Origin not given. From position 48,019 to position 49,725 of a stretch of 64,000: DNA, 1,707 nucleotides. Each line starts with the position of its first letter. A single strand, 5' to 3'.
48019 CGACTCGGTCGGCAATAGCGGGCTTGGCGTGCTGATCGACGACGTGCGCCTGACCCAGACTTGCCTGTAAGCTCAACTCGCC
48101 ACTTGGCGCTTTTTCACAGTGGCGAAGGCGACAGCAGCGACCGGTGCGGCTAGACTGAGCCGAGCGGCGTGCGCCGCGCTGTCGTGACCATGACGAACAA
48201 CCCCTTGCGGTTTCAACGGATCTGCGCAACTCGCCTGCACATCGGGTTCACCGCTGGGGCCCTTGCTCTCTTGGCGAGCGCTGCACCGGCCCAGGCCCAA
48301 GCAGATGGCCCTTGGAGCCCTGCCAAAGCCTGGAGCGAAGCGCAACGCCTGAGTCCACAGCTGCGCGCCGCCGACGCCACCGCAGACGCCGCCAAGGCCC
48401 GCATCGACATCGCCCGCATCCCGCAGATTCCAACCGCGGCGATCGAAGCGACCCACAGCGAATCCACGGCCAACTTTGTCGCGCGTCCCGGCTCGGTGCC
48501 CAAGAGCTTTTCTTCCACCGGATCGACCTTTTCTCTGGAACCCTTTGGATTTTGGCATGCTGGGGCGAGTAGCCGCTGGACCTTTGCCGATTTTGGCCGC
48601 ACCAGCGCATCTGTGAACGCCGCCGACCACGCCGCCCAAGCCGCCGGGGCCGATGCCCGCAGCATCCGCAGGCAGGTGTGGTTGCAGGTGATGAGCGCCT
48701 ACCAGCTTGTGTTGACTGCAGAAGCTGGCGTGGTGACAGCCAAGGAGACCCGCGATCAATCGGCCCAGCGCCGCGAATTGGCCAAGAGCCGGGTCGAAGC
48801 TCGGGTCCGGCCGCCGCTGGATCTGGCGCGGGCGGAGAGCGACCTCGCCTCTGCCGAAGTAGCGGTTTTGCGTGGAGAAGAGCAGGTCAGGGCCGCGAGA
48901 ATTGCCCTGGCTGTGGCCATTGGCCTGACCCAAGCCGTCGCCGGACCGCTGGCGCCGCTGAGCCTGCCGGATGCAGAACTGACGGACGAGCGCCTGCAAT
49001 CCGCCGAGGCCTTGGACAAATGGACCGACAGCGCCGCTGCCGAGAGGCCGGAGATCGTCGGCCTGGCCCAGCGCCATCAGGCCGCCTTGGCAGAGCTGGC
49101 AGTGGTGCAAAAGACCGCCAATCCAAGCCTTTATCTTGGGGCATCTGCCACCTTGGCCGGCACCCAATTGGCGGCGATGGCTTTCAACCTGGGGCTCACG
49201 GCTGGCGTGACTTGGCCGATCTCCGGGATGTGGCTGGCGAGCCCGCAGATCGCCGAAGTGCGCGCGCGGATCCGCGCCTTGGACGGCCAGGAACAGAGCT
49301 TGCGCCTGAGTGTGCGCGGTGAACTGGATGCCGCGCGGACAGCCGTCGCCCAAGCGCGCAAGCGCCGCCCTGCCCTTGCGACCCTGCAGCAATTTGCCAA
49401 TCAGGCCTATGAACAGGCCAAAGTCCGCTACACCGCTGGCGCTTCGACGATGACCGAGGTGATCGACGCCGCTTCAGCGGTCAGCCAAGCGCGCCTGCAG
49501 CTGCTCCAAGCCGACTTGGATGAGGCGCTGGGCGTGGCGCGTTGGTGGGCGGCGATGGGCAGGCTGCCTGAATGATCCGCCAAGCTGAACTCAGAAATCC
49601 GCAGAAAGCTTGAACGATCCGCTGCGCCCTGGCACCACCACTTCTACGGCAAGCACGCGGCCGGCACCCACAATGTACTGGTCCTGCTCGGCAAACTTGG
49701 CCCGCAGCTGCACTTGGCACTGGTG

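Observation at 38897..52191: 13-kb surface island: two giant Cys-rich lipoproteins, an orphan TolC-family gene and a charged-helix lipoprotein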

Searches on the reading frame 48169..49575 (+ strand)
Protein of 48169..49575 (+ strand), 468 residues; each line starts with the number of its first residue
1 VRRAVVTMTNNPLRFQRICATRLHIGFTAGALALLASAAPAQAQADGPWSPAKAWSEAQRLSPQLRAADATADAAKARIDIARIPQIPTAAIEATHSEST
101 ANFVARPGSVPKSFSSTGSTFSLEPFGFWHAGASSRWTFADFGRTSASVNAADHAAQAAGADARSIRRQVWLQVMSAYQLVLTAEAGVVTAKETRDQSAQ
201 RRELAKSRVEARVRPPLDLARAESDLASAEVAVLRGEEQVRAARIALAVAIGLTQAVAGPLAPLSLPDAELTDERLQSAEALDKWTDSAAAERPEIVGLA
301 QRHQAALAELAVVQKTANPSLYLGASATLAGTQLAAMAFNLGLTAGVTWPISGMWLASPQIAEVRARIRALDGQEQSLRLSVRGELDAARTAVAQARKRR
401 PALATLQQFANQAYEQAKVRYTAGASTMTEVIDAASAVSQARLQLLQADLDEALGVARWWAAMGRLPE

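Call 7: search_protein_families(library=pfam, proteins=[window:48169-49575:+], max_evalue=0.01)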
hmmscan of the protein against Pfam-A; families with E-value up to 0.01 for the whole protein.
window:48169-49575:+ (468 aa): 1 family
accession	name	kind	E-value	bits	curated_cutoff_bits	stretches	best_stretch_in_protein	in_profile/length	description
PF02321.23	OEP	-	2.5e-37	128.9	22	2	53-252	3-187/187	Outer membrane efflux protein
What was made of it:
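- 48190..49575 (+): Stand-alone TolC-family (OEP) outer-membrane channel gene. PF02321 twice, E 2.5e-37 (call 7).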

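Call 8: search_protein_families(library=ncbifam, proteins=[window:48169-49575:+], max_evalue=0.01)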
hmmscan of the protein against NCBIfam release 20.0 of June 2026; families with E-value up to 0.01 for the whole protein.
window:48169-49575:+ (468 aa): 3 families
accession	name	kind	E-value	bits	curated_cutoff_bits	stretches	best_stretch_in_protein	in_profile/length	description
TIGR01844.1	type_I_sec_TolC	subfamily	1.8e-15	56.9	225.15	2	263-467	198-401/414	TolC family outer membrane protein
TIGR01845.1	outer_NodT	subfamily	4e-14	52.3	210.05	1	57-452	65-446/460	efflux transporter outer membrane subunit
NF047721.1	ToxDrgExpTdeA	equivalog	1e-07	31.2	550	1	287-449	271-435/455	toxin/drug exporter TdeA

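Call 13: find_homologous_proteins(query=window:48190-49575:+)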
Query window:48190-49575:+ (461 aa): 67 proteins with E <= 0.001 among 8000 candidates.
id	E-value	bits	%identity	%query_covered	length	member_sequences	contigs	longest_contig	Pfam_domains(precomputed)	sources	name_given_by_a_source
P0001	3.6e-281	950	100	100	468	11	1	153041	PF02321.24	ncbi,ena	-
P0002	1.2e-214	731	84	92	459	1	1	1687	PF02321.24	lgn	-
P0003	9.7e-185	633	70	98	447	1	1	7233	PF02321.24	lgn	-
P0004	9.7e-183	626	71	93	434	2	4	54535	PF02321.24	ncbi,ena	-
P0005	3.0e-178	611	69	96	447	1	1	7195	PF02321.24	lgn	-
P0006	8.9e-66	241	40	95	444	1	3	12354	PF02321.24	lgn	-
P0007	2.6e-29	121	32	90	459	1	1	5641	PF02321.24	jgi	jgi:outer membrane protein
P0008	5.8e-16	77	30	95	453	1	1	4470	PF02321.24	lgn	-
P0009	8.3e-15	73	28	89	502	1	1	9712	PF02321.24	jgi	jgi:outer membrane protein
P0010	3.7e-10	58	29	94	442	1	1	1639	PF02321.24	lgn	-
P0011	4.8e-10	57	28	56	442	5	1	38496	PF02321.24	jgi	jgi:outer membrane protein TolC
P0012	1.8e-9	55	28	79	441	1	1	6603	PF02321.24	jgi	jgi:outer membrane protein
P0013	2.7e-9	55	28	85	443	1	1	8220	PF02321.24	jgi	jgi:outer membrane protein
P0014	3.4e-9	54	27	85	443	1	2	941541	PF02321.24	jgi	jgi:outer membrane protein TolC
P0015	1.7e-8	52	28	85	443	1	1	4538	PF02321.24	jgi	jgi:outer membrane protein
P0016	3.6e-8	51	27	88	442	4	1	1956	PF02321.24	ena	-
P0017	4.1e-8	51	29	93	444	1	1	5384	PF02321.24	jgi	-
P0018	4.4e-8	51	28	94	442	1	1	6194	PF02321.24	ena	-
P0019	4.9e-8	51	27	94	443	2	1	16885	PF02321.24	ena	-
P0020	5.2e-8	51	28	94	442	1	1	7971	PF02321.24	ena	-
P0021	5.5e-8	50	29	93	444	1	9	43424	PF02321.24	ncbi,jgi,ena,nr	ncbi:MAG: hypothetical protein DMD59_06705 [Gemmatimonadetes bacterium]|nr:MAG: hypothetical protein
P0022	5.9e-8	50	28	94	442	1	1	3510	PF02321.24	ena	-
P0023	6.1e-8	50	29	93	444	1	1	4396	PF02321.24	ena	-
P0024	6.4e-8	50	29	93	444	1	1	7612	PF02321.24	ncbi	-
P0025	6.7e-8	50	28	94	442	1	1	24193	PF02321.24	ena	-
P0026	6.9e-8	50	29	93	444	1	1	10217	PF02321.24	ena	-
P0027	7.0e-8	50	28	96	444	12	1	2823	PF02321.24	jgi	jgi:outer membrane protein TolC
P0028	7.1e-8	50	30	57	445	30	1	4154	PF02321.24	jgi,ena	-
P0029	7.5e-8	50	28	94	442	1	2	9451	PF02321.24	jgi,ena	-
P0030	9.5e-8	50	27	94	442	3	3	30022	PF02321.24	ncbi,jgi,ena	-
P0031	9.9e-8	50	28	94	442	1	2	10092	PF02321.24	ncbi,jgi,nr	ncbi:MAG: hypothetical protein DMD48_13705 [Gemmatimonadetes bacterium]|nr:MAG: hypothetical protein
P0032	1.1e-7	49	28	94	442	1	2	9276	PF02321.24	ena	-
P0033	1.3e-7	49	29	94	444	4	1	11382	PF02321.24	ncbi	-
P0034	1.4e-7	49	29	93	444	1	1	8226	PF02321.24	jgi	-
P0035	1.5e-7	49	26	95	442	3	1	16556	PF02321.24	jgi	jgi:outer membrane protein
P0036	1.6e-7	49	29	57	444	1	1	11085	PF02321.24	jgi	jgi:outer membrane protein TolC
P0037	1.7e-7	49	29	94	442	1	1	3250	PF02321.24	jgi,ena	-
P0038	1.8e-7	49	25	74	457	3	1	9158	PF02321.24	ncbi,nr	ncbi:MAG: TolC family protein [Verrucomicrobia bacterium]|nr:TolC family protein [Verrucomicrobiota 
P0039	1.9e-7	49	27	94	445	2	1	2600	PF02321.24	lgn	-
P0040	2.4e-7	48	28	94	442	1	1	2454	PF02321.24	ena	-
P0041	2.5e-7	48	29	93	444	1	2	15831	PF02321.24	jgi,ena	-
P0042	2.7e-7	48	27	84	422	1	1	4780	PF02321.24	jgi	jgi:outer membrane protein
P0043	2.8e-7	48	27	84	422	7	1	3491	PF02321.24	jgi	-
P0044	3.0e-7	48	28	83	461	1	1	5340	PF02321.24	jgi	jgi:outer membrane protein TolC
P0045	3.4e-7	48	28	91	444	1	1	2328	PF02321.24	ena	-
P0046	3.8e-7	48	26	82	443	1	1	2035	PF02321.24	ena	-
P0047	3.9e-7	48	27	84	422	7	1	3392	PF02321.24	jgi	-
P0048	4.1e-7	48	30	57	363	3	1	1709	PF02321.24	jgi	-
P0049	1.0e-6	46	29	57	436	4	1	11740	PF02321.24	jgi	-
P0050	1.0e-6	46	27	93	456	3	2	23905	PF02321.24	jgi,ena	jgi:outer membrane protein TolC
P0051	1.0e-6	46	27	94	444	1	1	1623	PF02321.24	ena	-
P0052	2.3e-6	45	27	57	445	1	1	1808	PF02321.24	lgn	-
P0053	3.0e-6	45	27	84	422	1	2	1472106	PF02321.24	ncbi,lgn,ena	-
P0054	3.1e-6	45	25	88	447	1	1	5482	PF02321.24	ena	-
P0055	3.6e-6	44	27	84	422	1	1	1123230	PF02321.24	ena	-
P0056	4.5e-6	44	25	88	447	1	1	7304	PF02321.24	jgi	-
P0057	6.1e-6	44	29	54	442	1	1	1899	PF02321.24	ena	-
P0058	1.2e-5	43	27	88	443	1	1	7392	PF02321.24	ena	-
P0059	2.8e-5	42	27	93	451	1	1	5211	PF02321.24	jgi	jgi:outer membrane protein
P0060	3.9e-5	41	26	92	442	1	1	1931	PF02321.24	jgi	jgi:outer membrane protein TolC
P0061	6.0e-5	40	26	80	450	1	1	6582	PF02321.24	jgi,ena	-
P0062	6.0e-5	40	26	97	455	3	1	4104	PF02321.24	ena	-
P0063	8.5e-5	40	26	66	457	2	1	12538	PF02321.24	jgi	-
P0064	9.6e-5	40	26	89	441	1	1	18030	PF02321.24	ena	-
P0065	1.1e-4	40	27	53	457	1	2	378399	PF02321.24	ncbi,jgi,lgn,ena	jgi:outer membrane protein TolC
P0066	1.3e-4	39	27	84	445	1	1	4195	PF02321.24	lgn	-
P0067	4.4e-4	38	26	53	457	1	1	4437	PF02321.24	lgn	-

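Call 14: find_encoding_contigs(protein=P0001, flank=10000, max_places=3)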
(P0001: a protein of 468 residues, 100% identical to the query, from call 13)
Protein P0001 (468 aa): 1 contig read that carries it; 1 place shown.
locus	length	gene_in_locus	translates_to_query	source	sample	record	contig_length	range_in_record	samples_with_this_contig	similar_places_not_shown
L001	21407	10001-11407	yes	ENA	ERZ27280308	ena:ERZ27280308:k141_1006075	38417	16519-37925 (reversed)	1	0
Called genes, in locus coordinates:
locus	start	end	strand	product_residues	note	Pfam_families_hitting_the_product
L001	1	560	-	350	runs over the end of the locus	?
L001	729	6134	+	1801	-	PF00526:Dicty_CTDC, PF00932:LTD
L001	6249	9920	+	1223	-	-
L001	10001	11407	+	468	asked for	PF02321:OEP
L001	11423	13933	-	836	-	-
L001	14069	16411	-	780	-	PF13328:HD_4, PF01966:HD, PF04607:RelA_SpoT, PF02824:TGS, PF19296:RelA_AH, PF28438:RelA_RIS, PF01842:ACT, PF13291:ACT_4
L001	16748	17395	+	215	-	PF01618:MotA_ExbB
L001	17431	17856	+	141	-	PF02472:ExbD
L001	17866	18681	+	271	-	PF03544:TonB_C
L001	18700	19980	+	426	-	-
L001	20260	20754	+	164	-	-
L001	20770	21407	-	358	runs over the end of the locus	PF03462:PCRF, PF00472:RF-1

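Call 15: find_encoding_contigs(protein=P0004, flank=10000, max_places=4)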
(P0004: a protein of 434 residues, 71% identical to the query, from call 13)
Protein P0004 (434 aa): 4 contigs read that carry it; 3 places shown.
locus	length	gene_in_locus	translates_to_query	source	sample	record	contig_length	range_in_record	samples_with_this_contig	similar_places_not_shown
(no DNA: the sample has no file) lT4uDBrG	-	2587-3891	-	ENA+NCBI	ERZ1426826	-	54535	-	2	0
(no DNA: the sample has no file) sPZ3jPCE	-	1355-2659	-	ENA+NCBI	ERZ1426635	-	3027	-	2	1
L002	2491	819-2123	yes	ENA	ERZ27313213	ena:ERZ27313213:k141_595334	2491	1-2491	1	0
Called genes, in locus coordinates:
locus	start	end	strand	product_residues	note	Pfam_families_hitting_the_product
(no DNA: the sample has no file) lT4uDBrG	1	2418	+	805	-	?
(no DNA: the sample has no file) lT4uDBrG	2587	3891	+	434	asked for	PF02321:OEP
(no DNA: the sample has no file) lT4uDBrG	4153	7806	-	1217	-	PF24517:CBM96, PF00526:Dicty_CTDC (weak)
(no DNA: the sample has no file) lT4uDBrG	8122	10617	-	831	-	-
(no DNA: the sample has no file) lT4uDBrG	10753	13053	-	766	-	PF01966:HD, PF13328:HD_4, PF04607:RelA_SpoT, PF02824:TGS, PF19296:RelA_AH, PF28438:RelA_RIS, PF01842:ACT (weak), PF13291:ACT_4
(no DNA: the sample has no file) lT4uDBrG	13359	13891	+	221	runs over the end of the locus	PF01618:MotA_ExbB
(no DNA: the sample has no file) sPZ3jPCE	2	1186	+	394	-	?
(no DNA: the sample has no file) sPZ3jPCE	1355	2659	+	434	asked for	PF02321:OEP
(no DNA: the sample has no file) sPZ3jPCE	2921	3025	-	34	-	?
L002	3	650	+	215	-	?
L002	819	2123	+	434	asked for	PF02321:OEP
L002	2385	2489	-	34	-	?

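Call 16: find_encoding_contigs(protein=P0003, flank=10000, max_places=3)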
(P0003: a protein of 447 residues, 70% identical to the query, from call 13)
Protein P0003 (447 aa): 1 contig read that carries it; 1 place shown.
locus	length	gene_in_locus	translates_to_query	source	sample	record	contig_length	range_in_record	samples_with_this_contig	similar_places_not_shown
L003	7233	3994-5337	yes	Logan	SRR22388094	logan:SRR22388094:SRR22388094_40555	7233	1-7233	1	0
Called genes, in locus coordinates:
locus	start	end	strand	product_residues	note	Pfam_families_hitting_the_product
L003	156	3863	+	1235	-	-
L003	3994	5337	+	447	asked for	PF02321:OEP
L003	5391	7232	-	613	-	?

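Call 17: find_encoding_contigs(protein=P0006, flank=10000, max_places=3)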
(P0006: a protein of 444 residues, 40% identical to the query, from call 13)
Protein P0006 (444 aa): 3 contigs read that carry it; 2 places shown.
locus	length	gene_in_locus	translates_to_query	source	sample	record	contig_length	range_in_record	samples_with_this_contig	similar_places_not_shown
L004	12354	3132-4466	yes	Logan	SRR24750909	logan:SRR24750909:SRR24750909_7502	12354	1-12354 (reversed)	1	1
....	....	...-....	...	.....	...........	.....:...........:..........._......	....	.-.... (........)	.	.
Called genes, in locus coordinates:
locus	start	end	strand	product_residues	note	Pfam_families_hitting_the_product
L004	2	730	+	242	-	?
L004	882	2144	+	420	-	PF13483:Lactamase_B_3, PF12706:Lactamase_B_2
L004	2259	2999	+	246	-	-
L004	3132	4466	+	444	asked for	PF02321:OEP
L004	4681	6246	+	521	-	PF01943:Polysacc_synt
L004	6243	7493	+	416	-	PF13439:Glyco_transf_4, PF13579:Glyco_trans_4_4, PF13692:Glyco_trans_1_4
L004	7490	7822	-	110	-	-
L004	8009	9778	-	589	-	PF01410:COLFI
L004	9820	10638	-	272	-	-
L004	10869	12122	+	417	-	PF04116:FA_hydroxylase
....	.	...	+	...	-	?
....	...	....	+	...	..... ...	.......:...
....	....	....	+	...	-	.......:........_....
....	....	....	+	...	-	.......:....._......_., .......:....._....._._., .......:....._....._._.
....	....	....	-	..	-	?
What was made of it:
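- The 40% OEP relative lies among Wzx and glycosyltransferase genes (call 17).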

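Call 18: find_encoding_contigs(protein=P0005, flank=10000, max_places=3)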
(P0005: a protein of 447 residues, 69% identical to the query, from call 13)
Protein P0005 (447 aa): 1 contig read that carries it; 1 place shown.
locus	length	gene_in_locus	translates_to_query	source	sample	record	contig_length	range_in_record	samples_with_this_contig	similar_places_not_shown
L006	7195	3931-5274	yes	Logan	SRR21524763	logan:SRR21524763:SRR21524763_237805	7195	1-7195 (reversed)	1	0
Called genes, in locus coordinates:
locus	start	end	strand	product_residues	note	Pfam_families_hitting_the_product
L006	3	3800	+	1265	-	?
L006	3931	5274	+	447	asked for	PF02321:OEP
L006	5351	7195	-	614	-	?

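Call 21: find_related_loci(query=A1, collection=genome_contigs, flank=10000)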
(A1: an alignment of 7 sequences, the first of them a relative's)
Query A1 (468 aa) in genome_contigs; peptide patterns used: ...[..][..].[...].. (x = any residue, [..] = any of these).
91 stretches matched a pattern; 39 encode a relative of the query (tblastn E <= 1e-3); 39 distinct loci.
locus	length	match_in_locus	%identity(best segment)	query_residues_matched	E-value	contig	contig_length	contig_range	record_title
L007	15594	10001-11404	94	1-468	0e+0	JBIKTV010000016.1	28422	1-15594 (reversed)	MAG: Myxococcota bacterium isolate ME2015-07-30_3300044647_group6_bin219 Rohwer_bin1498_scaffold_731_c1, whole genome sh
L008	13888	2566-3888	69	27-467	0e+0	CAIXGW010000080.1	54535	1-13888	MAG: uncultured Myxococcales bacterium isolate ErkenSummer_bin-0937 genome assembly, contig: bin-0937:080/404, whole gen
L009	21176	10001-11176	34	52-449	5e-40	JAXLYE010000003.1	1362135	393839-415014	MAG: Polyangia bacterium isolate STL-MYX5 C1.81.fa-3, whole genome shotgun sequence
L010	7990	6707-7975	32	30-449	1e-38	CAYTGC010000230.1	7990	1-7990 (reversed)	MAG TPA_asm: uncultured Myxococcales bacterium isolate SRP189682_co2_104 genome assembly, contig: NODE_18255_length_7990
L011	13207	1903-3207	30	8-450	7e-38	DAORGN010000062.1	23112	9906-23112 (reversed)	MAG TPA_asm: Pseudomonadota bacterium isolate AMR_MDS_0801 NODE_874_length_23112_cov_6.246650, whole genome shotgun sequ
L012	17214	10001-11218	32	53-465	1e-36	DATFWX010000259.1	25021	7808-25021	MAG TPA_asm: Polyangia bacterium isolate SMAG_U9502 k141_7763746, whole genome shotgun sequence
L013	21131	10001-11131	32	85-467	1e-36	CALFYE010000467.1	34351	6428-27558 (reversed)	MAG TPA_asm: uncultured Myxococcales bacterium isolate SRR6231182_bin.43_CONCOCT_v1.1_MAG genome assembly, contig: ERZ65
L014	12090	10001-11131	32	85-467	8e-37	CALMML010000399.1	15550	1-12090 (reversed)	MAG TPA_asm: uncultured Myxococcales bacterium isolate SRR5676451_bin.61_CONCOCT_v1.1_MAG genome assembly, contig: ERZ72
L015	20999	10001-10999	31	52-390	6e-36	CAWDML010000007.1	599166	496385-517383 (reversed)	MAG: uncultured delta proteobacterium isolate MFD04944.bin.2.99 genome assembly, contig: contig_28633, whole genome shot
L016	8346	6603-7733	32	85-467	5e-35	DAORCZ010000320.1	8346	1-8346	MAG TPA_asm: Pseudomonadota bacterium isolate AMR_MDS_0893 NODE_5998_length_8346_cov_5.938126, whole genome shotgun sequ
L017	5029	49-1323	32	31-465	2e-34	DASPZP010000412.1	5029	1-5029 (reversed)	MAG TPA_asm: Anaeromyxobacteraceae bacterium isolate SMAG_U11622 k141_1781548, whole genome shotgun sequence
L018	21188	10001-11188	31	63-465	6e-34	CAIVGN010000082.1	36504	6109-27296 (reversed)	MAG: uncultured Archangium sp. isolate Ja1_bin-1494 genome assembly, contig: bin-1494:082/251, whole genome shotgun sequ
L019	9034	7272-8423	28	53-439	1e-31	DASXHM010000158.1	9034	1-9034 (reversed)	MAG TPA_asm: Myxococcales bacterium isolate SMAG_U5193 k141_2782533, whole genome shotgun sequence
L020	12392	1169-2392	31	52-465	6e-32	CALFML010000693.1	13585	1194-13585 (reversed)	MAG TPA_asm: uncultured Myxococcales bacterium isolate SRR6231182_bin.80_CONCOCT_v1.1_MAG genome assembly, contig: ERZ65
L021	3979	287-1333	32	85-439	1e-30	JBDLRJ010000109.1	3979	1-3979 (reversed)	MAG: Pseudomonadota bacterium isolate icacos_2019_sw_WHONDRS-S19S_0094_B_bin.166 scaffold_391402, whole genome shotgun s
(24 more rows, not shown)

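Call 38: search_solved_structures(query=window:48169-49575:+, max_evalue=0.01)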
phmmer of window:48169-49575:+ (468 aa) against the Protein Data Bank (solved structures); distinct sequences matched with E-value up to 0.01: 4.
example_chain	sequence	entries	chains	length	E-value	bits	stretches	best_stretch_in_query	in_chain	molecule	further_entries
5iuy_A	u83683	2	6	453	1.9e-06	30.4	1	130-463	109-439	Multidrug efflux outer membrane protein OprN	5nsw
5azo_A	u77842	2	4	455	1.9e-06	30.4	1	130-463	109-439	Multidrug efflux outer membrane protein OprN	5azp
2wmz_A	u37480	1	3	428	0.0027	20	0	55-101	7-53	OUTER MEMBRANE PROTEIN TOLC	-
2xmn_A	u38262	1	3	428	0.0081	18.5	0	55-101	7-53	Outer membrane protein TolC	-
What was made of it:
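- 48190..49575 (+): The closest solved structure is OprN, E 2e-6 (call 38).
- On TolC / outer membrane factor (Pfam OEP, PF02321): The only solved relatives by sequence are OprN (E 2e-6) and TolC (call 38).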

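Call 61: search_protein_families(library=pfam, max_evalue=0.001, proteins=[L008:4153-7806:-, L004:8009-9778:-, L004:2259-2999:+])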
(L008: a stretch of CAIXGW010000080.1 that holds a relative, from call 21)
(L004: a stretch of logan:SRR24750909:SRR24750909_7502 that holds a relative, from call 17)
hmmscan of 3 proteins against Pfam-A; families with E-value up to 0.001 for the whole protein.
L008:4153-7806:- (1217 aa): 3 families
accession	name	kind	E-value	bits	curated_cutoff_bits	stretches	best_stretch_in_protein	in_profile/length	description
PF24517.2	CBM96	-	4.1e-22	79.2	26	1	46-195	2-162/164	Carbohydrate-binding module family 96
PF00526.23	Dicty_CTDC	-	1.2e-13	51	27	3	337-358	1-21/24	Dictyostelium (slime mold) repeat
PF11617.13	Cu-binding_MopE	-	0.00027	21.5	27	1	595-615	10-30/30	Putative metal-binding motif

L004:8009-9778:- (589 aa): 1 family
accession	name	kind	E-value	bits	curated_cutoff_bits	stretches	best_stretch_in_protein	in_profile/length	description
PF01410.23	COLFI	-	4e-10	39.8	26.2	1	339-388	20-69/233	Fibrillar collagen C-terminal domain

L004:2259-2999:+ (246 aa): 0 families
